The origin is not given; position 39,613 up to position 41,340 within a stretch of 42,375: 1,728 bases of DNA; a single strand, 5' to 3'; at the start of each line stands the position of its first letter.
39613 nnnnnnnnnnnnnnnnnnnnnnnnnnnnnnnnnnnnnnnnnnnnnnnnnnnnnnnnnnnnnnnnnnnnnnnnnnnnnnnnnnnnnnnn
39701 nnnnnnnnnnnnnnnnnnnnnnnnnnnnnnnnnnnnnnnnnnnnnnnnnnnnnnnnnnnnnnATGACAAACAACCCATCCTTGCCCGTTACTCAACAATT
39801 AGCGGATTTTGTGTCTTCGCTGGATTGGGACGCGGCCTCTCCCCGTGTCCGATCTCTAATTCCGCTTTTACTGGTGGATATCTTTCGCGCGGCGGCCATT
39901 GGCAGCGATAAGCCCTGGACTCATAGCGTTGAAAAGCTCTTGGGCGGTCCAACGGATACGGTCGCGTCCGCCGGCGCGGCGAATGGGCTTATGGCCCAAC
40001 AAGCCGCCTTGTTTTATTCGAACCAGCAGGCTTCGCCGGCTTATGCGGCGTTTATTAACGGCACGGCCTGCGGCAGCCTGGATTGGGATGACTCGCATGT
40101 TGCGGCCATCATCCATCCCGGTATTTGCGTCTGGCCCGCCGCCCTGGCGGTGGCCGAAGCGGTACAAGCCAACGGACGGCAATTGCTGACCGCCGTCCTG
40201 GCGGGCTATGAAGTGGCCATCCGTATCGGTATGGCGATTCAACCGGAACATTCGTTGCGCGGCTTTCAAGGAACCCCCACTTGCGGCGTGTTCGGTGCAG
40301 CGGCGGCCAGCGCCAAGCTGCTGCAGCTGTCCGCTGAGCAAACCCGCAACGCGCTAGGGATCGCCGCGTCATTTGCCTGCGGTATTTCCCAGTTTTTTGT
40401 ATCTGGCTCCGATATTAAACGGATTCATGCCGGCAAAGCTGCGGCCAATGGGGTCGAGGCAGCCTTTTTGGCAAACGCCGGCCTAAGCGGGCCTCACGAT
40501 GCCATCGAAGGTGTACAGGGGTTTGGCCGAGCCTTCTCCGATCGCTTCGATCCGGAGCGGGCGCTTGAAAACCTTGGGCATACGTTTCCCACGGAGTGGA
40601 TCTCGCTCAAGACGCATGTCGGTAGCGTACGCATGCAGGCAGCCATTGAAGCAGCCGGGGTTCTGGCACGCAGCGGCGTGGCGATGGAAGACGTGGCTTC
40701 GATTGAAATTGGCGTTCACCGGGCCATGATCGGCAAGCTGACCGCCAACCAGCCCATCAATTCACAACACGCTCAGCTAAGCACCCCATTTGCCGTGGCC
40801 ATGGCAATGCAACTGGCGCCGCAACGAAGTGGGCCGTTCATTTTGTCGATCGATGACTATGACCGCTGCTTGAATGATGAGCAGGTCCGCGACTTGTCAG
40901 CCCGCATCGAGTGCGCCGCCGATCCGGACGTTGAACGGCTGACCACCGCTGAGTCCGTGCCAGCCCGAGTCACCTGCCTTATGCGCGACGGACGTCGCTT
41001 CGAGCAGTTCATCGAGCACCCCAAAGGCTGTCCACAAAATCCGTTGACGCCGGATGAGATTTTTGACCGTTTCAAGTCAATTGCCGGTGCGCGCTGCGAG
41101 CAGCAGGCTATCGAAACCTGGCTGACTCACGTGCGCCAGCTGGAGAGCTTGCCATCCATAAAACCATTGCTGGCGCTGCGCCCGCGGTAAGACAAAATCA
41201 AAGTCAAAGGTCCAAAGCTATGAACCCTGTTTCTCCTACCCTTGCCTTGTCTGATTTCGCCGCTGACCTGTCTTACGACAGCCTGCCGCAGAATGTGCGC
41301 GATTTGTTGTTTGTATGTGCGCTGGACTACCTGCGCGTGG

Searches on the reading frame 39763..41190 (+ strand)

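Call 11: search_protein_families(library=pfam, proteins=[window:39763-41190:+])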
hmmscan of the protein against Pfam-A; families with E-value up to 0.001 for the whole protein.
window:39763-41190:+ (475 aa): 2 families
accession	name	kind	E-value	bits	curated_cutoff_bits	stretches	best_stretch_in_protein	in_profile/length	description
PF03972.19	MmgE_PrpD_N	-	3e-59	200.6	32.1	1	11-265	1-242/244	MmgE/PrpD N-terminal domain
PF19305.4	MmgE_PrpD_C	-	1e-20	74.7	32.1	1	291-449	7-160/173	MmgE/PrpD C-terminal domain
